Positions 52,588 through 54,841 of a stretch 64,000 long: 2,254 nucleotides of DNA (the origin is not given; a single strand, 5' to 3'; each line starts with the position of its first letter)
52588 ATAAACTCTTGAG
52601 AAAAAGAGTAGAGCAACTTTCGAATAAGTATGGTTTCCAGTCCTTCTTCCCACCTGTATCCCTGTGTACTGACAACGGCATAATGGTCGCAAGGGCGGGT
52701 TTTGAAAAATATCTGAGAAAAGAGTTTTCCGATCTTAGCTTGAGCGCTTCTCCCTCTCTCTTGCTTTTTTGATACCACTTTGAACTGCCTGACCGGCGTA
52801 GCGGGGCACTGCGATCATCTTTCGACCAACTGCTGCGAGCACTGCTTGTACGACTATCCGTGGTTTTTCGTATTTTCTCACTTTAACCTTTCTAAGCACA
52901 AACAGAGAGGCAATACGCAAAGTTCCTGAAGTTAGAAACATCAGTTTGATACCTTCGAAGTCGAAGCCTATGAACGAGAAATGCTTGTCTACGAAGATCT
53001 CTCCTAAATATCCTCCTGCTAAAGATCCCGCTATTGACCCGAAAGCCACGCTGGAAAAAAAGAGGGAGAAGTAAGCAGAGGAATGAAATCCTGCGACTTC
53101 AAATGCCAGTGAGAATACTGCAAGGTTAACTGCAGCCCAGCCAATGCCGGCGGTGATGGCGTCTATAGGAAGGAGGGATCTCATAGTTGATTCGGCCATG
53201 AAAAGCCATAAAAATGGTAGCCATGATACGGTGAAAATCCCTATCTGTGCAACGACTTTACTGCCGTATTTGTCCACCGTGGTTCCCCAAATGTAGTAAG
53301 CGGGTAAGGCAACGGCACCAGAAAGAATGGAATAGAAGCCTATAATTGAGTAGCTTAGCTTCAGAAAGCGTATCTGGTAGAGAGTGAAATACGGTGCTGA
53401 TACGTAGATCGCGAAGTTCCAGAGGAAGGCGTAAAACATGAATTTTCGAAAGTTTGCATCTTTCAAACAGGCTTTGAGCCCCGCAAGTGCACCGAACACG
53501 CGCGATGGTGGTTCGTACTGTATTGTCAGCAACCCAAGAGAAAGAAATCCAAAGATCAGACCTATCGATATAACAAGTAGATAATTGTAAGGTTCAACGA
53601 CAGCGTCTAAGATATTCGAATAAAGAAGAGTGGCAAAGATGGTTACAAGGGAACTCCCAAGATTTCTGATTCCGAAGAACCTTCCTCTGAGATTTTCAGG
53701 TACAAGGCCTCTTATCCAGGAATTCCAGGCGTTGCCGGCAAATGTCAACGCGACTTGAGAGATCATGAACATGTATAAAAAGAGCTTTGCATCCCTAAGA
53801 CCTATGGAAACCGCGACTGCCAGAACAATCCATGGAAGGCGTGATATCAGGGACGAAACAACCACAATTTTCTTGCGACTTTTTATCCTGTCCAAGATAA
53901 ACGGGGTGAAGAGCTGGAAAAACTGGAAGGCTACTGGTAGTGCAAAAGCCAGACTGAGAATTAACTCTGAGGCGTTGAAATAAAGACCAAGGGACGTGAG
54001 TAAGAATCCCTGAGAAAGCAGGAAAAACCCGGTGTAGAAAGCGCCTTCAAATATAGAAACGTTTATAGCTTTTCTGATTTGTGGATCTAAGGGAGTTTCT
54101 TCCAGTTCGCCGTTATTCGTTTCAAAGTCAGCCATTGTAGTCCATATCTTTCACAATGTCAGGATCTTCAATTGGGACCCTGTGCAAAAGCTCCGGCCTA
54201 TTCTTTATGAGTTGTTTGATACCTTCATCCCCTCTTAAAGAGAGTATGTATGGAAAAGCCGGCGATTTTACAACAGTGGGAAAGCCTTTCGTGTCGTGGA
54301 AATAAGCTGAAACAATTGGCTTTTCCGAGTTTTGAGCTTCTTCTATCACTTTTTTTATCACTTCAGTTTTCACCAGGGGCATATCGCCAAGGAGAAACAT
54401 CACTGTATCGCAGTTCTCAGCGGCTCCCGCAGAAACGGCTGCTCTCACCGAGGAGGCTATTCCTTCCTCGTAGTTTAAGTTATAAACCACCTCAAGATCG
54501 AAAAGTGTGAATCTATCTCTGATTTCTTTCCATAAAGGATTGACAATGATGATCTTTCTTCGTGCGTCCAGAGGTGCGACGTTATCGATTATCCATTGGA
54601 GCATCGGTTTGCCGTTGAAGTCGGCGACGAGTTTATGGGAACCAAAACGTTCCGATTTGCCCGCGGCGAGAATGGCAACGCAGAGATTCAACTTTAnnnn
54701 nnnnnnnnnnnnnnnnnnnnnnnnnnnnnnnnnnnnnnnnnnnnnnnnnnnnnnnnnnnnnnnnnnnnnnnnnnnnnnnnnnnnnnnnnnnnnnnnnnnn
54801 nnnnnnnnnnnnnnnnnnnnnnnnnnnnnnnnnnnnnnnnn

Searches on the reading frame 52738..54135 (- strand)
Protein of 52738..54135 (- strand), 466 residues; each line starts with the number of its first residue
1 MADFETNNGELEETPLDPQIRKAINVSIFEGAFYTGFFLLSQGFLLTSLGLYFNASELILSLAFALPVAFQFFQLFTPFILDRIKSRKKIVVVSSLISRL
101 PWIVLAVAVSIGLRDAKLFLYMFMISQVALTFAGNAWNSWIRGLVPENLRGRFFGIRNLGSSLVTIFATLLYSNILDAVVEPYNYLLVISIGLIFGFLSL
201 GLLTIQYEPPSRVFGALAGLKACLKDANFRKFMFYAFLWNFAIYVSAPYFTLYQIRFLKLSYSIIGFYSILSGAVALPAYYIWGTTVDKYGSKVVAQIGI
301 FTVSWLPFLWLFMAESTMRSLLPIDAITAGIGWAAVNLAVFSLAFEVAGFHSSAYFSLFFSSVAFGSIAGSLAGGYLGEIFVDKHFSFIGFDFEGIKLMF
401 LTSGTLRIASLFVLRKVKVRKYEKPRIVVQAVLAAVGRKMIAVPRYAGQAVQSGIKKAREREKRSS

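Call 22: search_protein_families(library=pfam, proteins=[window:52738-54135:-], max_evalue=0.001)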
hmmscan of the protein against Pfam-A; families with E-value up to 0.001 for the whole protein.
window:52738-54135:- (466 aa): 1 family
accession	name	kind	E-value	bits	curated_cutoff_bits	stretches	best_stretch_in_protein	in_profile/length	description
PF07690.21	MFS_1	-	1.1e-15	57.9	33.4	1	35-370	8-346/347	Major Facilitator Superfamily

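Call 42: search_protein_families(library=ncbifam, proteins=[window:52738-54135:-], max_evalue=0.01)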
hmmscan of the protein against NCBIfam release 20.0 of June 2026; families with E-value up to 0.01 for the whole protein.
window:52738-54135:- (466 aa): 3 families
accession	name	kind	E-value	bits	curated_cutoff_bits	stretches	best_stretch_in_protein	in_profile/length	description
NF012207.0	tet_MFS_H_J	exception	2.5e-05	23.5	700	1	282-391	60-166/392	Tet(H)/Tet(J) family tetracycline efflux MFS transporter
NF012194.0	tet_MFS_J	exception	4.1e-05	22.7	870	1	281-391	59-166/398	tetracycline efflux MFS transporter Tet(J)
NF012174.0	tet_MFS_A_B_C_D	equivalog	0.00049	19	475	1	282-398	59-171/382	Tet(A)/Tet(B)/Tet(C) family tetracycline efflux MFS transporter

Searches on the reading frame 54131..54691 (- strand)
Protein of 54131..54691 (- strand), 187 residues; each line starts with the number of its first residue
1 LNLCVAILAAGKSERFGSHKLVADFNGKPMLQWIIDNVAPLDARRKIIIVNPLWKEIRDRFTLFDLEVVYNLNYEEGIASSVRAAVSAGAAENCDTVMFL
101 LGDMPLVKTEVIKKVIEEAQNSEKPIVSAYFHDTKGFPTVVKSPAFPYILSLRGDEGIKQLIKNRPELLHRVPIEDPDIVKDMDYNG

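Call 22: search_protein_families(library=pfam, proteins=[window:54131-54691:-], max_evalue=0.001)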
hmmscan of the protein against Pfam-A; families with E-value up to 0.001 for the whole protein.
window:54131-54691:- (187 aa): 3 families
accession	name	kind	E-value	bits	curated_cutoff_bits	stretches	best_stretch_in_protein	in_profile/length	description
PF12804.13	NTP_transf_3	-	1.7e-34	119.8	27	1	6-165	2-157/160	MobA-like NTP transferase domain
PF02348.25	CTP_transf_3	-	1.6e-09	38.4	22.6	1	7-132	4-127/217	Cytidylyltransferase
PF01128.25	IspD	-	8.2e-05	22.9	27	1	4-129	2-127/221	2-C-methyl-D-erythritol 4-phosphate cytidylyltransferase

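Call 42: search_protein_families(library=ncbifam, proteins=[window:54131-54691:-], max_evalue=0.01)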
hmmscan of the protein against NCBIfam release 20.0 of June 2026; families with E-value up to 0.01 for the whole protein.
window:54131-54691:- (187 aa): 34 families (the best 25 are shown)
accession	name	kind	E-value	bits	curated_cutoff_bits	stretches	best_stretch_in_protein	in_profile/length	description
TIGR03310.1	matur_MocA_YgfJ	equivalog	2.3e-36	125.5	186.45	1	6-184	3-180/188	molybdenum cofactor cytidylyltransferase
NF045665.1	NTPtran_DVU1551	equivalog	6e-32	111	315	1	5-185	3-182/359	DVU_1551 family NTP transferase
NF001457.0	PRK00317.1-3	equivalog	1.1e-17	64.2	164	1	5-135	4-129/200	molybdenum cofactor guanylyltransferase MobA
TIGR03202.1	pucB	equivalog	6.8e-17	61.8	235.05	1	7-184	5-187/192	xanthine dehydrogenase accessory protein PucB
TIGR01173.1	glmU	equivalog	1.4e-16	60.4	366.85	1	5-143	3-141/452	bifunctional UDP-N-acetylglucosamine diphosphorylase/glucosamine-1-phosphate N-acetyltransferase GlmU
NF010937.0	PRK14357.1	equivalog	8.6e-13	48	658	1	6-143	4-140/448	bifunctional UDP-N-acetylglucosamine diphosphorylase/glucosamine-1-phosphate N-acetyltransferase GlmU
NF010933.0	PRK14353.1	equivalog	1.4e-12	47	505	1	4-127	7-132/453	bifunctional UDP-N-acetylglucosamine diphosphorylase/glucosamine-1-phosphate N-acetyltransferase GlmU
NF010936.0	PRK14356.1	equivalog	1.8e-12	46.9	666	1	4-142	7-146/456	bifunctional UDP-N-acetylglucosamine diphosphorylase/glucosamine-1-phosphate N-acetyltransferase GlmU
NF010940.0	PRK14360.1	equivalog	2e-12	46.4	602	1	3-141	2-143/452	bifunctional UDP-N-acetylglucosamine diphosphorylase/glucosamine-1-phosphate N-acetyltransferase GlmU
NF010932.0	PRK14352.1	equivalog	3.8e-12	45.6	611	1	3-142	7-151/488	bifunctional UDP-N-acetylglucosamine diphosphorylase/glucosamine-1-phosphate N-acetyltransferase GlmU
NF010934.1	PRK14354.1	equivalog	6.2e-12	44.7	450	1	6-143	3-141/447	bifunctional UDP-N-acetylglucosamine diphosphorylase/glucosamine-1-phosphate N-acetyltransferase GlmU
NF010935.0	PRK14355.1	equivalog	1.8e-11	43.3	718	1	3-142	4-146/459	bifunctional UDP-N-acetylglucosamine diphosphorylase/glucosamine-1-phosphate N-acetyltransferase GlmU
NF045782.1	NicBOxredNboR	equivalog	2.2e-11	43.8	260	1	6-184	12-197/206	nicotine blue oxidoreductase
NF003952.0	PRK05450.1-5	subfamily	2.5e-10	39.9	193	1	2-131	2-128/250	3-deoxy-manno-octulosonate cytidylyltransferase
TIGR02665.1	molyb_mobA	equivalog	1.4e-09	38.3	151.85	1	6-129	4-123/186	molybdenum cofactor guanylyltransferase MobA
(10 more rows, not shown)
